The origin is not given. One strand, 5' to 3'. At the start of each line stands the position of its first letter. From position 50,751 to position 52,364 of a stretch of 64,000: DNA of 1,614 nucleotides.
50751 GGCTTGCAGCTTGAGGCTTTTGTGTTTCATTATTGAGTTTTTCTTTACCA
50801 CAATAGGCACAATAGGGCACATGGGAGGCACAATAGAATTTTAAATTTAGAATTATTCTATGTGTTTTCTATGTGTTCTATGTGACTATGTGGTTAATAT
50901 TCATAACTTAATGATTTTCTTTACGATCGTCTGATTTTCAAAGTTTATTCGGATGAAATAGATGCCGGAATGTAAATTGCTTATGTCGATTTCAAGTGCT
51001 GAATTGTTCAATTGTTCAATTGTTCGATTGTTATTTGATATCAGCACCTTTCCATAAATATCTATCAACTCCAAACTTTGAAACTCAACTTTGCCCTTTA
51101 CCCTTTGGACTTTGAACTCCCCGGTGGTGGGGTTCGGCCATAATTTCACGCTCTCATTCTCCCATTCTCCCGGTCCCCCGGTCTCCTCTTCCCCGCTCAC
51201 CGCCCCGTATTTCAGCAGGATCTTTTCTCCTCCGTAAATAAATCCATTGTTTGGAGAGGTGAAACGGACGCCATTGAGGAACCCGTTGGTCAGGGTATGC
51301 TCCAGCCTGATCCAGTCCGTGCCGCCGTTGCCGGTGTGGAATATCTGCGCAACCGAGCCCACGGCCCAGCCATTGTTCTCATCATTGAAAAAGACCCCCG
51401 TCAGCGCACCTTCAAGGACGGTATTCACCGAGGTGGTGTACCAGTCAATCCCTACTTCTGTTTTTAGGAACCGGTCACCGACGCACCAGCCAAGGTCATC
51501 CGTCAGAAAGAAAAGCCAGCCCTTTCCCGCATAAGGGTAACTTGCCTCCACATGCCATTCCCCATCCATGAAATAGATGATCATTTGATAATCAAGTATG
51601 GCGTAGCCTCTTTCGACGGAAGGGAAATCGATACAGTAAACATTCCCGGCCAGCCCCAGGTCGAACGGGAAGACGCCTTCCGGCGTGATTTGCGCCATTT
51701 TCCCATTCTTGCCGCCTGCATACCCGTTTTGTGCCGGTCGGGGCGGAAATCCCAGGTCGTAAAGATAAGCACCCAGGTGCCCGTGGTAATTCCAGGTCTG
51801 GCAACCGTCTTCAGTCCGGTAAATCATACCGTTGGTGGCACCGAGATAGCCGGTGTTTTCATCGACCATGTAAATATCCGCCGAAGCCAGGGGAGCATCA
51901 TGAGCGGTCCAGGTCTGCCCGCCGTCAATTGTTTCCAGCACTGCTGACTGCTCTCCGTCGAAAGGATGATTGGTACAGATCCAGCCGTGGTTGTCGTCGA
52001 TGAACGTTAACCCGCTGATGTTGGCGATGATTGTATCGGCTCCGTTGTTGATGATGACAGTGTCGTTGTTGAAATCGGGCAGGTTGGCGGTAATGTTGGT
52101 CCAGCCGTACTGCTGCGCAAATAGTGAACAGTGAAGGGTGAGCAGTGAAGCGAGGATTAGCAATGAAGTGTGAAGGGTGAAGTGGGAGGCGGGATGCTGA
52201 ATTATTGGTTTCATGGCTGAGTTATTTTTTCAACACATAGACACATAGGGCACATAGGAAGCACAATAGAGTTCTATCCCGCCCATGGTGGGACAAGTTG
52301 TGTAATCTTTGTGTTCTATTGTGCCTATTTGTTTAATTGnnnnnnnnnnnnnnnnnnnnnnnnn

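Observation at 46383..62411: Co-directional array of six T9SS cargo genes sharing one C-terminal module but carrying unrelated passenger domains, with an embedded TPR-LuxR sensor and a stand-alone reductase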

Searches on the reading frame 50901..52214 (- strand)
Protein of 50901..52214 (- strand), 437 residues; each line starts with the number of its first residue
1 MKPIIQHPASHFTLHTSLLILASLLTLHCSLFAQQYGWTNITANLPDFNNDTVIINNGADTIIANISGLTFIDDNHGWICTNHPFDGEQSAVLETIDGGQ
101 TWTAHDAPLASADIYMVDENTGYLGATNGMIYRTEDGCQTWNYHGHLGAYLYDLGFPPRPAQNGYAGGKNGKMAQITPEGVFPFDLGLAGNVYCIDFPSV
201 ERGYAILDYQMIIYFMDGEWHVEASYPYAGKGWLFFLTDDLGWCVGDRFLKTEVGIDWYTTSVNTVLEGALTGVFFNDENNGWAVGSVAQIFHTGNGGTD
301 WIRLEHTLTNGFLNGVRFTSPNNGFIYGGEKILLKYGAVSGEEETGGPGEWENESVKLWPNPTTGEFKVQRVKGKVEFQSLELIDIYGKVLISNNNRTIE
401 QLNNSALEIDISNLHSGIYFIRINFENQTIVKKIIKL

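Call 3: search_protein_families(library=pfam, proteins=[window:50901-52214:-], max_evalue=0.01)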
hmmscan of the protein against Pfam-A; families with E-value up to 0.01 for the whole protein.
window:50901-52214:- (437 aa): 2 families
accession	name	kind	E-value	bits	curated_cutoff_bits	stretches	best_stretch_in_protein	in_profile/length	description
PF18962.6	Por_Secre_tail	-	6.4e-15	55.6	27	1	358-435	1-74/75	Secretion system C-terminal sorting domain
PF14870.12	PSII_BNR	-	7.9e-13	48.7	27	3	271-336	236-302/303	Photosynthesis system II assembly factor YCF48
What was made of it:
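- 50901..52214 (-): g3: T9SS cargo, Ycf48/BNR-like propeller. Its tail is 50901-51140. PSII_BNR at 48.7 bits and Por_Secre_tail (call 3).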

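Call 28: search_protein_families(library=ncbifam, proteins=[window:50901-52214:-], max_evalue=0.001)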
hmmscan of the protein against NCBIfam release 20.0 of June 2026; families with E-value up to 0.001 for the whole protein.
window:50901-52214:- (437 aa): 3 families
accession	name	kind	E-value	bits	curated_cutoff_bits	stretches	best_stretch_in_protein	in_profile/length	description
NF010237.0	PRK13684.1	equivalog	7e-15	54.9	326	1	236-305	53-125/334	photosynthesis system II assembly factor Ycf48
TIGR04183.1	Por_Secre_tail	domain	4.2e-13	49.1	23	1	358-436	1-71/72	T9SS type A sorting domain-containing protein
NF038113.1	T9SSA_dep_M36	equivalog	8.1e-11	40.8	885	1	350-435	787-867/869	T9SS-dependent M36 family metallopeptidase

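Call 42: search_solved_structures(query=window:50901-52214:-, max_evalue=0.01)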
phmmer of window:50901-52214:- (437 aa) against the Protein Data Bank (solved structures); distinct sequences matched with E-value up to 0.01: 7.
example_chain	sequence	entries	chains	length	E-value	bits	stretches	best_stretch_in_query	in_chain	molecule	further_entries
8am5_S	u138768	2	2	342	2.9e-09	39.6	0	66-142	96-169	Photosystem II assembly lipoprotein Ycf48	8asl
5ojp_A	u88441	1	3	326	1.7e-08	37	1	64-142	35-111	Ycf48-like protein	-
2xbg_A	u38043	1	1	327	1.8e-08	37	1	64-142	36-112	YCF48-LIKE PROTEIN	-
5ojr_A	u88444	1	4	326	1.8e-08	37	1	64-142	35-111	Ycf48-like protein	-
5oj5_A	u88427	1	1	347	2.9e-08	36.3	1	64-142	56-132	Ycf48-like protein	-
5oj3_A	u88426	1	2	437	3.1e-06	29.6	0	272-336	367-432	Photosystem II stability/assembly factor HCF136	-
8glk_D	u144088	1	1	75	0.0018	20.4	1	357-435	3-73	Endonuclease I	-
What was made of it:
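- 50901..52214 (-): PDB Ycf48 hits (call 42).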

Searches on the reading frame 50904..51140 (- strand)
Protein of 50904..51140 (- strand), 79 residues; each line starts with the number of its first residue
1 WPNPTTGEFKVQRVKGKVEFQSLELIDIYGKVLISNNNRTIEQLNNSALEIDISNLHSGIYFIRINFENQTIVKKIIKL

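Call 15: find_related_loci(query=A1, collection=genome_contigs, flank=6000)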
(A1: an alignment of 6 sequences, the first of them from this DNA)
Query A1 (79 aa) in genome_contigs; peptide patterns used: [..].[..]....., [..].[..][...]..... (x = any residue, [..] = any of these).
595 stretches matched a pattern (row limit reached: there are more); 133 encode a relative of the query (tblastn E <= 1e-3); the best 80 are kept; 80 distinct loci.
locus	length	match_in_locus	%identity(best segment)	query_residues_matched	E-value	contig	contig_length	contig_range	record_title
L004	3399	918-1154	67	1-79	6e-31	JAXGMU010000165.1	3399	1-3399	MAG: Bacteroidales bacterium isolate AnMBR.bin24 bin24_165, whole genome shotgun sequence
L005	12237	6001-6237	66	1-79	2e-30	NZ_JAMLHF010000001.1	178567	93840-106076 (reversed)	MAG: Lentimicrobium sp. isolate ACE_NR_BACT3 ACE_NR_BACT3_1, whole genome shotgun sequence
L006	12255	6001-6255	48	1-79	4e-21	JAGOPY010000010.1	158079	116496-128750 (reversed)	MAG: Bacteroidales bacterium isolate Go_SlDig_bin_433 Go_SlDig_157_length_158079_cov_59.629900, whole genome shotgun seq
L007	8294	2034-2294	51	1-79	3e-20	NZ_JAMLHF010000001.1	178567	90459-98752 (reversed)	MAG: Lentimicrobium sp. isolate ACE_NR_BACT3 ACE_NR_BACT3_1, whole genome shotgun sequence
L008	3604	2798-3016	42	2-78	4e-12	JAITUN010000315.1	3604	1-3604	MAG: Bacteroidales bacterium isolate Spi319_bin22 k119_1826459, whole genome shotgun sequence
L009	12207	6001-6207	38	2-77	2e-11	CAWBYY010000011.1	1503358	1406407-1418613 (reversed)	MAG: uncultured Chloroflexia bacterium isolate MFD09779.bin.1.115 genome assembly, contig: contig_8694, whole genome sho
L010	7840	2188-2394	38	2-77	1e-10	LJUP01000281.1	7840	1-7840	MAG: Bacteroides sp. SM23_62 WORSMTZ_27914, whole genome shotgun sequence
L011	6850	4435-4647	36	2-78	2e-10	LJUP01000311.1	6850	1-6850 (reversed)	MAG: Bacteroides sp. SM23_62 WORSMTZ_35248, whole genome shotgun sequence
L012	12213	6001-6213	35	1-79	5e-10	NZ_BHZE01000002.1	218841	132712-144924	Thermaurantimonas aggregans strain LA sequence02, whole genome shotgun sequence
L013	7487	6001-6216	35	1-79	5e-10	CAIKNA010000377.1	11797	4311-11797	MAG: uncultured Bacteroidales bacterium isolate AlinenLipids_bin-7146 genome assembly, contig: bin-7146:377/409, whole g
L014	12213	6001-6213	39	1-78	4e-9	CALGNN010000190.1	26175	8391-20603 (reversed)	MAG: uncultured Saprospiraceae bacterium isolate L1_Bin_METABAT__239_1 genome assembly, contig: c_000001176069, whole ge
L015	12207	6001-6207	36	2-78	5e-9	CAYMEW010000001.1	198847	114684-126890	MAG TPA_asm: uncultured Flavobacteriales bacterium isolate binchicken_co237_42 genome assembly, contig: NODE_61_length_1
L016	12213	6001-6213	40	1-78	6e-9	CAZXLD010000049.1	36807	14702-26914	MAG TPA_asm: uncultured Saprospiraceae bacterium isolate SRP128890_co1_144 genome assembly, contig: NODE_1966_length_368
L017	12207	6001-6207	37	2-77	6e-9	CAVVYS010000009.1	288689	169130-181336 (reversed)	MAG: uncultured Bacteroidaceae bacterium isolate MFD03804.bin.2.69 genome assembly, contig: contig_28786, whole genome s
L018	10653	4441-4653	35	1-78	9e-9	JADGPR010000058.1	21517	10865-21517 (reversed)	MAG: Bacteroidales bacterium isolate Chersky.15_51 contig-100_1087, whole genome shotgun sequence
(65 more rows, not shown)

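Call 29: search_protein_families(library=pfam, proteins=[L005:818-1927:+, L005:1946-4732:+, L005:4669-6240:+, L005:6326-8167:+, L005:8254-9621:+, L005:9611-11080:-, L007:2287-3756:-], max_evalue=0.001)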
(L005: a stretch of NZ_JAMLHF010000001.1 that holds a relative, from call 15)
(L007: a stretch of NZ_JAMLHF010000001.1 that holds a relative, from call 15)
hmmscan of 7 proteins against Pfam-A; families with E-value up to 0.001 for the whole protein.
L005:818-1927:+ (369 aa): 0 families

L005:1946-4732:+ (928 aa): 2 families
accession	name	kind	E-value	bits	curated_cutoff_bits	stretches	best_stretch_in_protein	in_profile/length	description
PF13360.13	PQQ_2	-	7.1e-10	39.4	27.6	0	48-271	24-221/233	Outer membrane protein assembly factor BamB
PF18962.6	Por_Secre_tail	-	1.1e-07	32.5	27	1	848-924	2-75/75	Secretion system C-terminal sorting domain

L005:4669-6240:+ (523 aa): 1 family
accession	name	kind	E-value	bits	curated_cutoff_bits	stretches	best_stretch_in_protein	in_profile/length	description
PF18962.6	Por_Secre_tail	-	5.4e-14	52.7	27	1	444-521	1-74/75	Secretion system C-terminal sorting domain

L005:6326-8167:+ (613 aa): 2 families
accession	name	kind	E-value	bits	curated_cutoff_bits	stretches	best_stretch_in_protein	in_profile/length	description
PF18962.6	Por_Secre_tail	-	1.4e-12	48.1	27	1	534-611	1-74/75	Secretion system C-terminal sorting domain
PF07602.17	DUF1565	-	7.2e-12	45.6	20.3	1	362-490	141-253/257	Protein of unknown function (DUF1565)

L005:8254-9621:+ (455 aa): 2 families
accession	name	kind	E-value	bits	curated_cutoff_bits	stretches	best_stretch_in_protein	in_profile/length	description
PF18962.6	Por_Secre_tail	-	7.7e-15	55.4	27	1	368-453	1-74/75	Secretion system C-terminal sorting domain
PF14870.12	PSII_BNR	-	1.7e-05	24.7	27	1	70-176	65-169/303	Photosynthesis system II assembly factor YCF48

L005:9611-11080:- (489 aa): 0 families

L007:2287-3756:- (489 aa): 0 families

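Call 56: search_protein_representatives(alignment_id=A1)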
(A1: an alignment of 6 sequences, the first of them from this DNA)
Query: 6 sequences, 79 profile positions. Proteins with E-value up to 0.001 (for the whole library): 8000; up to 1e-10: 80; up to 1e-30: 1. The best 150 are listed.
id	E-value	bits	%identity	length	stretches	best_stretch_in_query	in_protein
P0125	1.7e-34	134.1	-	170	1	1-79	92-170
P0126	8.2e-28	112.6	-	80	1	1-79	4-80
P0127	5.1e-25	103.7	-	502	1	1-79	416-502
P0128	2.3e-24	101.5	-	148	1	1-78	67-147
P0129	8.4e-24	99.8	-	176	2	14-79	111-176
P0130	2.2e-22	95.2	-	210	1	1-79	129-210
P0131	2.9e-22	94.9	-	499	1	2-79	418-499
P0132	1.3e-20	89.5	-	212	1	1-79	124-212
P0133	3.5e-19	85.0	-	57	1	24-79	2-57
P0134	5.6e-19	84.3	-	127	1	1-79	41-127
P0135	1.7e-18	82.8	-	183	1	1-79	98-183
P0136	3.4e-18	81.8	-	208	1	1-78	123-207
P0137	4.7e-18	81.4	-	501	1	1-79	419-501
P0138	6.4e-18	80.9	-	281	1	1-79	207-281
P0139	8.8e-18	80.5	-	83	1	7-79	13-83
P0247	1.0e-09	54.6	-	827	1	1-79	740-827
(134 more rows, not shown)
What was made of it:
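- Tried and rejected: It was replaced by a genome scan (call 15) and an exhaustive HMM search (call 56).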

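Call 76: predict_structure(alignment_id=A1)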
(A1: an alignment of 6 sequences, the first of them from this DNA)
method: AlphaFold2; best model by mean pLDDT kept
length: 79 residues; sequences in the alignment: 6
mean_pLDDT: 70.5   pTM: 0.55
mean pLDDT of the five models: 70.5, 70.1, 69.4, 69.3, 67.8
residues with pLDDT >= 90: 1; 70-90: 44; 50-70: 18; < 50: 16
segments of 3 or more residues with pLDDT < 50: 1-16
pLDDT, mean of each block of 10 residues (from residue 1): 42 52 86 75 61 82 83 84
secondary structure, 60 per line:
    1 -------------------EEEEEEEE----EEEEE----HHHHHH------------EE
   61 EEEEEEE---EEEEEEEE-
elements in order: E20-27 E32-36 H41-46 E59-67 E71-78

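Call 79: fold_search(model_id=the predicted structure, library=pdb)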
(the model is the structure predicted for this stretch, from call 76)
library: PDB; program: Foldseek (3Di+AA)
matches with E <= 10: 1179; with E <= 0.001: 0
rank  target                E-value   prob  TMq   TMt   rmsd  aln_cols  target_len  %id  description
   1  8glk_D                1.2e-03  1.00  0.61  0.64   3.8        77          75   30  The Type 9 Secretion System dGldL peak II, NucA substrate bound complex (released 2024-01-31)
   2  7jrm                  2.3e-03  1.00  0.58  0.13   3.9        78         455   20  The structure of CBM51-2 and INT domains from Clostridium perfringens ZmpB (released 2021-02-03)
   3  8gl6_D                2.9e-03  1.00  0.53  0.55   3.4        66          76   21  The Type 9 Secretion System in vitro assembled, RemA-CTD substrate bound complex (released 2024-01-31)
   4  7jrl                  5.8e-03  1.00  0.58  0.13   3.8        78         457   20  The structure of CBM51-2 in complex with GlcNAc and INT domains from Clostridium perfringens ZmpB (released 2021-02-03)
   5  8qb1_A                8.7e-03  1.00  0.57  0.52   6.5        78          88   23  C-terminal domain of mirolase from Tannerella forsythia (released 2024-02-28)
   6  8qb1_C                1.2e-02  1.00  0.56  0.53   6.5        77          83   23  C-terminal domain of mirolase from Tannerella forsythia (released 2024-02-28)
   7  4g5a_A                1.5e-02  0.99  0.51  0.43  10.5        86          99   14  Crystal structure of a putative member of duf 3244 protein family (BT_1867) from Bacteroides thetaiotaomicron VPI-5482 (released 2012-09-19)
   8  3sd2                  1.7e-02  1.00  0.60  0.56   2.1        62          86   18  Crystal structure of a putative member of duf3244 protein family (BT_3571) from Bacteroides thetaiotaomicron vpi-5482 at (released 2011-06-29)
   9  7pq4_MODEL_1_A        2.0e-02  1.00  0.49  0.44   2.3        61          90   21  NMR Structure of RgpB C-terminal Domain (released 2022-09-28)
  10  8gl8_D                2.0e-02  1.00  0.50  0.52   4.0        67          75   24  The Type 9 Secretion System Extended Translocon - SprA-PorV-PPI-RemZ-SkpA-SprE complex (released 2024-01-31)
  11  6tyb_C                3.0e-02  1.00  0.45  0.24   3.6        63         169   17  Isolation and Structure of an Antibody that Fully Neutralizes Isolate SIVmac239 Reveals Functional Similarity of SIV a (released 2019-10-02)
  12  9x1i_A                3.1e-02  1.00  0.53  0.05   2.6        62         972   18  Structure of endo-beta-N-acetylglucosaminidase HS (released 2026-03-18)
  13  4v4c_B                3.7e-02  1.00  0.50  0.16   2.7        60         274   17  Crystal Structure of Pyrogallol-Phloroglucinol Transhydroxylase from Pelobacter acidigallici (released 2014-07-09)
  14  5icu                  3.7e-02  0.89  0.34  0.28   5.7        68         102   15  The crystal structure of CopC from Methylosinus trichosporium OB3b (released 2016-04-06)
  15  5ag8_A                4.5e-02  1.00  0.50  0.28   2.1        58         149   22  CRYSTAL STRUCTURE OF A MUTANT (665I6H) OF THE C-TERMINAL DOMAIN OF RGPB (released 2016-04-06)
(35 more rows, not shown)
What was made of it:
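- They match solved CTDs by fold: NucA-CTD in the translocon at TM 0.61/0.64, plus RemA, mirolase and RgpB CTDs (call 79).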

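Call 85: find_encoding_contigs(protein=P0247, flank=10000, max_places=1)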
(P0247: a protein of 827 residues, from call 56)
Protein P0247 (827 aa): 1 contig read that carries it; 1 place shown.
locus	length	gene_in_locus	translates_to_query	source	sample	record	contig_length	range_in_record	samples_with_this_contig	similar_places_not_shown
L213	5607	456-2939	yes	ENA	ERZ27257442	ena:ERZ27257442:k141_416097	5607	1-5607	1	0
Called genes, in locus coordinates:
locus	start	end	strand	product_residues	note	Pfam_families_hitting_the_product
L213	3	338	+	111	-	?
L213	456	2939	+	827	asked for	PF18962:Por_Secre_tail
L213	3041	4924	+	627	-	PF05048:NosD (faint), PF07602:DUF1565, PF18962:Por_Secre_tail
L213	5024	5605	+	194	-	?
